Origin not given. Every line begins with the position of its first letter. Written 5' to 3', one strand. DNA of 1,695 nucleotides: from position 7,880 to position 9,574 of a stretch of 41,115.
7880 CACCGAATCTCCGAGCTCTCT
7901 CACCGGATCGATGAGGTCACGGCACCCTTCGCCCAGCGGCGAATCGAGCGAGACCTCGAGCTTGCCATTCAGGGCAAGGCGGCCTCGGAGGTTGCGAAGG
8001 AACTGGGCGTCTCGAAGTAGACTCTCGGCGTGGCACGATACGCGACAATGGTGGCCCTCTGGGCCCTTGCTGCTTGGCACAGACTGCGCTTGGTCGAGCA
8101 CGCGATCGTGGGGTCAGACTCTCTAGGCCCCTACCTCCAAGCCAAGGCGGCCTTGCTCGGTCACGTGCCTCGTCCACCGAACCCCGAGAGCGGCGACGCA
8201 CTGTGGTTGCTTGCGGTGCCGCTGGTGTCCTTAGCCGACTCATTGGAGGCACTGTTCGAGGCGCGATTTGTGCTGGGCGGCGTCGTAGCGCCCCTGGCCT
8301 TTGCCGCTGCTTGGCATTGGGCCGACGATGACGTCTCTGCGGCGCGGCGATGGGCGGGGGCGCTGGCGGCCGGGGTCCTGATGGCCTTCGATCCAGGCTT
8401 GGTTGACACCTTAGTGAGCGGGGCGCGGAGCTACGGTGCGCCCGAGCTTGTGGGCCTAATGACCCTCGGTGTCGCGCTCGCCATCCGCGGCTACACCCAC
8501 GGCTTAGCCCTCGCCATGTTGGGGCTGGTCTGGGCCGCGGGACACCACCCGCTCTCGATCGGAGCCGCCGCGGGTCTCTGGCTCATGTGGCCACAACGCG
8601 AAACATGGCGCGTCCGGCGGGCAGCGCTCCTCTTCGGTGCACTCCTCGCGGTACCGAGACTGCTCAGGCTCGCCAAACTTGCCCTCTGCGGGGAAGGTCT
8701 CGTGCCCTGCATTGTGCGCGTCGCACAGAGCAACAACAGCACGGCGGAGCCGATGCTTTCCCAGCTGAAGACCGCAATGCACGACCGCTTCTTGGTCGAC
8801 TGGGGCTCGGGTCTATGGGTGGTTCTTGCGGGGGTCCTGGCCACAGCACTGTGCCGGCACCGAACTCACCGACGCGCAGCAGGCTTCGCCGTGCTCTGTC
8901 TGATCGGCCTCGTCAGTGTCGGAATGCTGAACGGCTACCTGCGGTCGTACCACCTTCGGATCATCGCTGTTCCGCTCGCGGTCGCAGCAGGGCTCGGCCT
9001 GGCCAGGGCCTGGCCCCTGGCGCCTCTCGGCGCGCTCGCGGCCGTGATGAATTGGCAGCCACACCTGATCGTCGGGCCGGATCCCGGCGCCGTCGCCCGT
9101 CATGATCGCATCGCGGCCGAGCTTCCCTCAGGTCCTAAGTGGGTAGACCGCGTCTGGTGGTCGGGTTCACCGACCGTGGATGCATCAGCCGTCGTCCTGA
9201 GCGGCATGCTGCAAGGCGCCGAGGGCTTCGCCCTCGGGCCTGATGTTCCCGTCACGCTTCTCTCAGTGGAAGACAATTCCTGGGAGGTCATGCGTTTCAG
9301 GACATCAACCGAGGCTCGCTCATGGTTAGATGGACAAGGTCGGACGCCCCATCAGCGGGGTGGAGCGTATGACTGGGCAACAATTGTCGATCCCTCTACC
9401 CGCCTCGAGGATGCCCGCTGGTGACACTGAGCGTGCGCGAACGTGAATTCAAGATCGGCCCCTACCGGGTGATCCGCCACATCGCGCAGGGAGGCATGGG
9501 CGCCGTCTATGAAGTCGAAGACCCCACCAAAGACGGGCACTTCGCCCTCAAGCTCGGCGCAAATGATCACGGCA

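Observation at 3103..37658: Three separate Fe-S biogenesis modules, each followed in the same apparent operon by a Ser/Thr phospho-signalling gene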

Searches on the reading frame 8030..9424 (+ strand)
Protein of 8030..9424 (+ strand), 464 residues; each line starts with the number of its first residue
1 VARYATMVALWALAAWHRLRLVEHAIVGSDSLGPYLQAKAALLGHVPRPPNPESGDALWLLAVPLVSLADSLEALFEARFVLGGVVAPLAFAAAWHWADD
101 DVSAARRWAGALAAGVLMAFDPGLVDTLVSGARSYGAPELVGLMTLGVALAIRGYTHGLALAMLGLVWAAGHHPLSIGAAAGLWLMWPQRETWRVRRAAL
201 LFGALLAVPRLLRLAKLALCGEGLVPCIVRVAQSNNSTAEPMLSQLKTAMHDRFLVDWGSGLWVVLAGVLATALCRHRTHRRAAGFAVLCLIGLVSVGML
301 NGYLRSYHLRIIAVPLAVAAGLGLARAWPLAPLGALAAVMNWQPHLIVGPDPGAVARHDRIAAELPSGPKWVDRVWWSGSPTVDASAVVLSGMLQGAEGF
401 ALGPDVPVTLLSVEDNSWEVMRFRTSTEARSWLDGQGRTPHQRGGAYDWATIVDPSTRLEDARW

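Call 3: search_protein_families(library=pfam, proteins=[window:8030-9424:+])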
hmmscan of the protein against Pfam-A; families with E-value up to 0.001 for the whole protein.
window:8030-9424:+ (464 aa): 0 families

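Call 10: find_homologous_proteins(query=window:8030-9424:+)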
Query window:8030-9424:+ (464 aa): 67 proteins with E <= 0.001 among 8000 candidates.
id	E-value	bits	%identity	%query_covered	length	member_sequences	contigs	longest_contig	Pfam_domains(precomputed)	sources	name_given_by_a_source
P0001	0.0e+0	1016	99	100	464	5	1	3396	-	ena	-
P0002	4.8e-217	740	73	99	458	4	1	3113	-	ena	-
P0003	1.3e-216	738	71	99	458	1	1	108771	-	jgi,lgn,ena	-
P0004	1.2e-209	715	72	99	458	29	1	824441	-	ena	-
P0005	1.1e-208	712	70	99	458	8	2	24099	-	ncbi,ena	-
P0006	5.2e-208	710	70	99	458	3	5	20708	-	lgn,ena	-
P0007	5.5e-169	581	59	100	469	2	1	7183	-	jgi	-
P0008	8.5e-168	577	59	99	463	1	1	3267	-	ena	-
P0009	6.1e-165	568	58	100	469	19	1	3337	-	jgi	jgi:hypothetical protein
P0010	2.6e-163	562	59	97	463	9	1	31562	-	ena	-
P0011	2.9e-163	562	57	100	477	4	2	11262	-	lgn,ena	-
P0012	3.4e-163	562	58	99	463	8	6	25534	-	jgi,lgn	jgi:hypothetical protein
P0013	7.4e-163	561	57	99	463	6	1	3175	-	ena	-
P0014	2.6e-162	559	57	100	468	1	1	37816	-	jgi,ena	-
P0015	2.3e-159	549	56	100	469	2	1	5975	-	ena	-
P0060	1.3e-57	214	39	94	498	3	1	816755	-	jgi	jgi:hypothetical protein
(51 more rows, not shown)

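Call 12: find_encoding_contigs(protein=P0004, flank=10000, max_places=3)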
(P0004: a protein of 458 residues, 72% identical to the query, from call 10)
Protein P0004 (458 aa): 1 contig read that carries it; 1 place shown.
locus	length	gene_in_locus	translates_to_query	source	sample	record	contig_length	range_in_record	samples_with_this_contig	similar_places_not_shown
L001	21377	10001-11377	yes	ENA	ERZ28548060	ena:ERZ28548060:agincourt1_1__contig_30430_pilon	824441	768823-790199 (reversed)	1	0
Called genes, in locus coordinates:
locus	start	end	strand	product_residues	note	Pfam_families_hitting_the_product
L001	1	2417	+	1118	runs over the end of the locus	PF05378:Hydant_A_N, PF01968:Hydantoinase_A, PF02538:Hydantoinase_B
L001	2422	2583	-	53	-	-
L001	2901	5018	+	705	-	PF03772:Competence, PF00753:Lactamase_B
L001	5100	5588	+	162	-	PF00376:MerR, PF13411:MerR_1, PF09278:MerR-DNA-bind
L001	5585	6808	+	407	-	PF00266:Aminotran_5, PF01212:Beta_elim_lyase (weak)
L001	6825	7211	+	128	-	PF01592:NifU_N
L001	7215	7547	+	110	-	PF01521:Fe-S_biosyn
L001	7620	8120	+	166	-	PF00226:DnaJ (weak)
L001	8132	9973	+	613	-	PF00012:HSP70, PF06723:MreB_Mbl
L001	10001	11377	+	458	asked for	-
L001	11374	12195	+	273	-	PF00069:Pkinase, PF01636:APH (faint), PF07714:PK_Tyr_Ser-Thr, PF14531:Kinase-like (weak)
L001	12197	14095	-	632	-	PF02065:Melibiase, PF01055:Glyco_hydro_31_2nd (weak)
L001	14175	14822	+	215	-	PF10604:Polyketide_cyc2 (weak), PF03364:Polyketide_cyc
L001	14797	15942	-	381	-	PF10509:GalKase_gal_bdg, PF00288:GHMP_kinases_N, PF08544:GHMP_kinases_C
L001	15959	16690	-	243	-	PF00483:NTP_transferase, PF01128:IspD, PF02348:CTP_transf_3 (weak), PF12804:NTP_transf_3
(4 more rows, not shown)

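Call 13: find_encoding_contigs(protein=P0060, flank=10000, max_places=3)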
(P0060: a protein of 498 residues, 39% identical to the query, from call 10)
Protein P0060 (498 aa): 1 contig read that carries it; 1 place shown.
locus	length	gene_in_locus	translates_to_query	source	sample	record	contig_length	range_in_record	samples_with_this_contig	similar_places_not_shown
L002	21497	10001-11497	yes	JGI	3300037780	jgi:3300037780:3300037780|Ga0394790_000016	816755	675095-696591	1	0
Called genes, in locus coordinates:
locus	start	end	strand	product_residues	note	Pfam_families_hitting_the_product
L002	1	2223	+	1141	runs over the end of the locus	PF05378:Hydant_A_N, PF01968:Hydantoinase_A, PF02538:Hydantoinase_B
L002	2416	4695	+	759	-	PF03772:Competence, PF00753:Lactamase_B, PF12706:Lactamase_B_2 (weak)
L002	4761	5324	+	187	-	PF00376:MerR, PF13411:MerR_1, PF09278:MerR-DNA-bind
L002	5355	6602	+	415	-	PF00266:Aminotran_5, PF01212:Beta_elim_lyase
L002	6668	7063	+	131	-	PF01592:NifU_N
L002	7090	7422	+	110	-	PF01521:Fe-S_biosyn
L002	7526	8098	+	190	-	PF00226:DnaJ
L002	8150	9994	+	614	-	PF00012:HSP70, PF06723:MreB_Mbl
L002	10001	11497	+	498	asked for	-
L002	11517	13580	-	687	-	PF11617:Cu-binding_MopE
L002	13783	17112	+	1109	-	PF00069:Pkinase, PF07714:PK_Tyr_Ser-Thr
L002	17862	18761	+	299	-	-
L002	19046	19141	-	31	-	-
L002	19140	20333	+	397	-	PF00155:Aminotran_1_2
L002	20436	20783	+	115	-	PF01491:Frataxin_Cyay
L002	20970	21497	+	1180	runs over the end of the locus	PF00069:Pkinase, PF07714:PK_Tyr_Ser-Thr, PF07719:TPR_2 (faint), PF00515:TPR_1 (faint), PF13424:TPR_12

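Call 16: find_related_loci(query=A1, collection=genome_contigs, flank=10000)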
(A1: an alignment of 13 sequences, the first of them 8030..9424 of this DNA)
Query A1 (464 aa) in genome_contigs; peptide patterns used: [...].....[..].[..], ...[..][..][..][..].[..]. (x = any residue, [..] = any of these).
70 stretches matched a pattern; 21 encode a relative of the query (tblastn E <= 1e-3); 21 distinct loci.
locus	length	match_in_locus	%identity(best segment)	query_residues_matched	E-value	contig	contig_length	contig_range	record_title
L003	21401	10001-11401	59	3-464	2e-166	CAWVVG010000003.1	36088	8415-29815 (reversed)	MAG TPA_asm: uncultured bacterium isolate ERR3589560_concoct_36 genome assembly, contig: ERZ7463206.636, whole genome sh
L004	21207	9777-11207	52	1-464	9e-151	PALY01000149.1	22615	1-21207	MAG: Deltaproteobacteria bacterium isolate SAT32 MHASMcontig_1805568, whole genome shotgun sequence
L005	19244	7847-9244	52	1-464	9e-150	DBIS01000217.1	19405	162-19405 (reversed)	MAG TPA_asm: Deltaproteobacteria bacterium UBA796 UBA796_contig_1996, whole genome shotgun sequence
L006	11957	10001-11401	59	3-464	3e-154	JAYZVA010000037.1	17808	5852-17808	MAG: Myxococcota bacterium isolate XB_MAG53 DB_MAG53_0037, whole genome shotgun sequence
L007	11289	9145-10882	57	3-464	2e-121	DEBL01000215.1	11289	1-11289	MAG TPA_asm: Deltaproteobacteria bacterium UBA2957 UBA2957_contig_160212, whole genome shotgun sequence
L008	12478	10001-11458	43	16-464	2e-88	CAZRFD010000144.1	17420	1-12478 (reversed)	MAG TPA_asm: uncultured Enterobacterales bacterium isolate SRP216583_co1_147 genome assembly, contig: NODE_2721_length_1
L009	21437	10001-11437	45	21-464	3e-87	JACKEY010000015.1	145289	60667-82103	MAG: Alphaproteobacteria bacterium isolate HK-STAS-MYXO-46 HK-STAS-MYXO-46_15, whole genome shotgun sequence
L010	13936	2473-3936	42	11-464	6e-79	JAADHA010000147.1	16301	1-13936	MAG: Oligoflexia bacterium isolate M_MetaBat.154 contig-127_9565, whole genome shotgun sequence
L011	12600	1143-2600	44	20-464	7e-71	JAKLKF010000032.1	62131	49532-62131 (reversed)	MAG: Myxococcota bacterium isolate MAG.533 MAG.533-NODE_32_length_62131_cov_6.681390, whole genome shotgun sequence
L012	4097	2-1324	41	58-464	4e-68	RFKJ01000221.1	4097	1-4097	MAG: Deltaproteobacteria bacterium isolate J125 k99_415861, whole genome shotgun sequence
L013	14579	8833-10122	44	8-455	5e-66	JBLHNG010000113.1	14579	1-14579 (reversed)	MAG: Myxococcota bacterium isolate 3300055726_82 Ga0535650_0006489, whole genome shotgun sequence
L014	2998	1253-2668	35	7-457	7e-47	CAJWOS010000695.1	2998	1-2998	MAG TPA_asm: uncultured proteobacterium isolate ERR599052_bin.23_MetaBAT_v2.12.1_MAG genome assembly, contig: NODE_83770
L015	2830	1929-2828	34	10-319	7e-44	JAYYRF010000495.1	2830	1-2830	MAG: Myxococcota bacterium isolate DS_MAG67 DS_MAG67_0495, whole genome shotgun sequence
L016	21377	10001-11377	35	18-455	2e-42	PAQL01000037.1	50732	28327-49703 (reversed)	MAG: Phycisphaerae bacterium isolate SP137 MHASMcontig_3368850, whole genome shotgun sequence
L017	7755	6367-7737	38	18-455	1e-39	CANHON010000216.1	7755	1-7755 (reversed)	MAG: Deltaproteobacteria bacterium isolate RE-23may17-226 genome assembly, contig: RE-23may17-C52257, whole genome shotg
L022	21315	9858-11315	45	23-464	7e-67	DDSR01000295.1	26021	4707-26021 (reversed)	MAG TPA_asm: Deltaproteobacteria bacterium UBA2385 UBA2385_contig_23405, whole genome shotgun sequence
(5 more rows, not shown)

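Call 24: search_protein_families(library=ncbifam, proteins=[window:8030-9424:+], max_evalue=0.01)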
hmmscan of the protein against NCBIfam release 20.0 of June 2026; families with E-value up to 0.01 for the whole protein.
window:8030-9424:+ (464 aa): 0 families

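Call 33: search_protein_families(library=pfam, proteins=[L022:8884-9762:+, L022:7198-8229:+, L022:11360-14785:+, L022:14810-15658:+, L010:3962-7390:+, L010:242-1579:-, L011:2639-6076:+, L008:7576-8838:+, L008:5921-7576:+, L002:13783-17112:+], max_evalue=0.01)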
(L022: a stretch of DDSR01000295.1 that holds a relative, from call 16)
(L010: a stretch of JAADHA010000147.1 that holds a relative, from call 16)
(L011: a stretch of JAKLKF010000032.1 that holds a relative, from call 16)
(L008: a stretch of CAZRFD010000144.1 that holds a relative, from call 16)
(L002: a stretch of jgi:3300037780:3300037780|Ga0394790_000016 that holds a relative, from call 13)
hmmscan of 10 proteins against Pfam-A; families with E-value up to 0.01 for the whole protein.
L022:8884-9762:+ (292 aa): 1 family
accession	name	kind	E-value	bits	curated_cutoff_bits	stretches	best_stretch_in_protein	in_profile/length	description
PF05690.20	ThiG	-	4.1e-111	370.7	23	1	38-282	2-247/247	Thiazole biosynthesis protein ThiG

L022:7198-8229:+ (343 aa): 10 families
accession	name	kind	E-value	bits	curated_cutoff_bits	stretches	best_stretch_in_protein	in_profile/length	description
PF13649.12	Methyltransf_25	-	3.4e-17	63.4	27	1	172-268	2-97/97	Methyltransferase domain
PF08242.18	Methyltransf_12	-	9.5e-15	55.6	30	1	172-270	1-98/98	Methyltransferase domain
PF08241.18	Methyltransf_11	-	9.6e-15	55.4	21.2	1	172-272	1-95/95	Methyltransferase domain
PF13489.12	Methyltransf_23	-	3.8e-13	49.9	27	1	157-325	12-162/164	Methyltransferase domain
PF13847.12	Methyltransf_31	-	3.8e-12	46.5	27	1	172-276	8-113/145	Methyltransferase domain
PF00891.24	Methyltransf_2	-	3.6e-07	30.2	22.3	1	172-281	67-173/210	O-methyltransferase domain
PF05175.20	MTS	-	5.4e-05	23.3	23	1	167-270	31-136/170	Methyltransferase small domain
PF02390.23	Methyltransf_4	-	0.00076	19.4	24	1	171-216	5-50/173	Putative methyltransferase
PF13679.12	Methyltransf_32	-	0.0017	18.8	27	1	171-246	29-109/143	Methyltransferase domain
PF08100.18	Dimerisation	-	0.002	18.4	25.6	1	9-90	6-92/93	O-methyltransferase dimerisation domain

L022:11360-14785:+ (1141 aa): 8 families
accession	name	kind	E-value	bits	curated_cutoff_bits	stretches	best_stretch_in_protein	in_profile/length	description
PF00069.31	Pkinase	-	2.3e-46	158.7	31.7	1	16-264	2-253/263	Protein kinase domain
PF07714.23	PK_Tyr_Ser-Thr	-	5e-28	98.5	23.1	1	18-264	4-250/258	Protein tyrosine and serine/threonine kinase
PF13191.12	AAA_16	-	2.7e-16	60.9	32.6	1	299-456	4-166/167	AAA ATPase domain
PF03109.22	ABC1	-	0.00039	20.1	22.9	1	81-162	139-215/244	ABC1 atypical kinase-like domain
PF06293.20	Kdo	-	0.00053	19.9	21.3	1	47-163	50-171/207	Lipopolysaccharide kinase (Kdo/WaaP) family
PF13401.12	AAA_22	-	0.0055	17.5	27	0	317-455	5-117/130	AAA domain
PF25199.1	nSTAND_NTPase5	-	0.0065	16.7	34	0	294-354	19-79/145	Novel STAND NTPase 5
PF13424.12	TPR_12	-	0.007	17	30.1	1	813-872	15-76/77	Tetratricopeptide repeat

L022:14810-15658:+ (282 aa): 1 family
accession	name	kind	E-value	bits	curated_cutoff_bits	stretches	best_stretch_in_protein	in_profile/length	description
PF01048.26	PNP_UDP_1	-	4.6e-26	92.1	25.1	1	26-217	3-187/233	Phosphorylase superfamily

L010:3962-7390:+ (1142 aa): 6 families
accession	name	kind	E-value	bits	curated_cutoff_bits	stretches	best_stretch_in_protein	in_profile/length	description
PF00069.31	Pkinase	-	1.7e-45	155.9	31.7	1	17-268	2-256/263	Protein kinase domain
PF07714.23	PK_Tyr_Ser-Thr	-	1.8e-29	103.3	23.1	1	20-266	5-251/258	Protein tyrosine and serine/threonine kinase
PF13191.12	AAA_16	-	1.1e-08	36.2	32.6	1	295-454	2-166/167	AAA ATPase domain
PF17874.7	TPR_MalT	-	7.8e-07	29.1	45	1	784-869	22-109/336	MalT-like TPR region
PF06293.20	Kdo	-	0.00072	19.5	21.3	1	49-167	50-174/207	Lipopolysaccharide kinase (Kdo/WaaP) family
PF03109.22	ABC1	-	0.0034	17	22.9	1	85-163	142-215/244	ABC1 atypical kinase-like domain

L010:242-1579:- (445 aa): 1 family
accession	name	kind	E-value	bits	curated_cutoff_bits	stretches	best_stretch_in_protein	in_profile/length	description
PF01145.31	Band_7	-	3.8e-20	73.1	23.6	1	233-384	20-175/176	SPFH domain / Band 7 family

L011:2639-6076:+ (1145 aa): 10 families
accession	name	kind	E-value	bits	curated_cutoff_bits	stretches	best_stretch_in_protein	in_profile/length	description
PF00069.31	Pkinase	-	7.7e-46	157.1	31.7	1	15-266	1-256/263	Protein kinase domain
PF07714.23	PK_Tyr_Ser-Thr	-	1.9e-29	103.2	23.1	1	18-265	4-252/258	Protein tyrosine and serine/threonine kinase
PF13191.12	AAA_16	-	8.4e-15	56.1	32.6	1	294-452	2-165/167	AAA ATPase domain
PF17874.7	TPR_MalT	-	2.9e-07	30.5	45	1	787-949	20-185/336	MalT-like TPR region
PF03109.22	ABC1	-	0.00022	20.9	22.9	1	82-161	141-215/244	ABC1 atypical kinase-like domain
PF13401.12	AAA_22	-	0.00035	21.3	27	1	314-453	5-120/130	AAA domain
PF14559.12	TPR_19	-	0.0011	19.7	25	0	868-913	7-53/68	Tetratricopeptide repeat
PF06293.20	Kdo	-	0.0064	16.4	21.3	0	49-160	52-169/207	Lipopolysaccharide kinase (Kdo/WaaP) family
PF13424.12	TPR_12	-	0.0068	17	30.1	1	815-876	13-76/77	Tetratricopeptide repeat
PF25199.1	nSTAND_NTPase5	-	0.0076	16.5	34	0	302-362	27-90/145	Novel STAND NTPase 5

L008:7576-8838:+ (420 aa): 1 family
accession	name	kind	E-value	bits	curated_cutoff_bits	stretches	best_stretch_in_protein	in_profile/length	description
PF07394.17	DUF1501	-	3.4e-14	53.2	27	1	276-367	251-338/390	Protein of unknown function (DUF1501)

L008:5921-7576:+ (551 aa): 2 families
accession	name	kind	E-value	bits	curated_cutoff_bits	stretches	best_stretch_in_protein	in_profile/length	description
PF07583.16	PSCyt2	-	0.00011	22.7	29.8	1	38-94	19-78/209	Protein of unknown function (DUF1549)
PF07627.16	PSCyt3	-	0.0014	19.4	27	1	189-269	3-88/98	Protein of unknown function (DUF1588)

L002:13783-17112:+ (1109 aa): 10 families
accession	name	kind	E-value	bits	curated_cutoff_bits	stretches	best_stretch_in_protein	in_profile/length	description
PF00069.31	Pkinase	-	8.8e-42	143.7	31.7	1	2-239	13-253/263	Protein kinase domain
PF07714.23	PK_Tyr_Ser-Thr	-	3.1e-28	99.2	23.1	1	8-238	23-249/258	Protein tyrosine and serine/threonine kinase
PF12802.13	MarR_2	-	2.5e-05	24.8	27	1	545-594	8-57/61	MarR family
PF08100.18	Dimerisation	-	3.9e-05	23.8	25.6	1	546-594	29-77/93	O-methyltransferase dimerisation domain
PF12840.13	HTH_20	-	4.3e-05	23.8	27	1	545-589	7-50/51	Helix-turn-helix domain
PF03109.22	ABC1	-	0.00017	21.3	22.9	1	61-138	144-216/244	ABC1 atypical kinase-like domain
PF01978.25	TrmB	-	0.00098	19.4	25.6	1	556-593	21-58/68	Sugar-specific transcriptional regulator TrmB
PF24270.1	HTH_Cmi2_C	-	0.0012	19.5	27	0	533-592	64-123/125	Cmi2, C-terminal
PF09339.16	HTH_IclR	-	0.0044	17.2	22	1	546-591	7-52/52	IclR helix-turn-helix domain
PF00392.27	GntR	-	0.0053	16.8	27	0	541-591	7-58/64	Bacterial regulatory proteins, gntR family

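Call 34: predict_structure(alignment_id=A3)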
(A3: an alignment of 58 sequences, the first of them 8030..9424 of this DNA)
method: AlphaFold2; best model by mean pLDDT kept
length: 464 residues; sequences in the alignment: 58
mean_pLDDT: 93.8   pTM: 0.92
mean pLDDT of the five models: 93.8, 93.7, 93.5, 93.4, 93.1
residues with pLDDT >= 90: 391; 70-90: 66; 50-70: 7; < 50: 0
segments of 3 or more residues with pLDDT < 50: none
pLDDT, mean of each block of 10 residues (from residue 1): 98 97 93 94 88 81 97 98 98 97 97 98 93 80 98 94 96 94 86 92 92 86 85 77 95 94 97 96 97 96 92 98 97 97 84 97 97 96 97 98 97 95 98 96 94 95 91
secondary structure, 60 per line:
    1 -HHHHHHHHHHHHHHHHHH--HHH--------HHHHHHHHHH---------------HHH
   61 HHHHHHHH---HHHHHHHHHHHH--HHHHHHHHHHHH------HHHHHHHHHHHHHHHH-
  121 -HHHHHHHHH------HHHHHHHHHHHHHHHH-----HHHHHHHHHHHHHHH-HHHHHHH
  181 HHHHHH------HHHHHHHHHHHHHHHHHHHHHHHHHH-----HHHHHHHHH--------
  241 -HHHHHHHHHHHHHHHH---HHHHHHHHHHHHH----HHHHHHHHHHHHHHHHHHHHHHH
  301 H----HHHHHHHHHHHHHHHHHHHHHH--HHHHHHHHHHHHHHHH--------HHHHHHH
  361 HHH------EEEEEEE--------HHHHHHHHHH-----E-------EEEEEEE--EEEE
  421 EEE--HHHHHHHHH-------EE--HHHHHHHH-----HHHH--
elements in order: H2-19 H33-42 H58-68 H72-83 H86-97 H104-119 H122-130 H137-152 H158-172 H174-186 H193-218 H224-232 H242-257 H261-273 H278-301 H306-327 H330-345 H354-363 E370-376 H385-394 E408-414 E417-423 H426-434 H446-453 H459-462
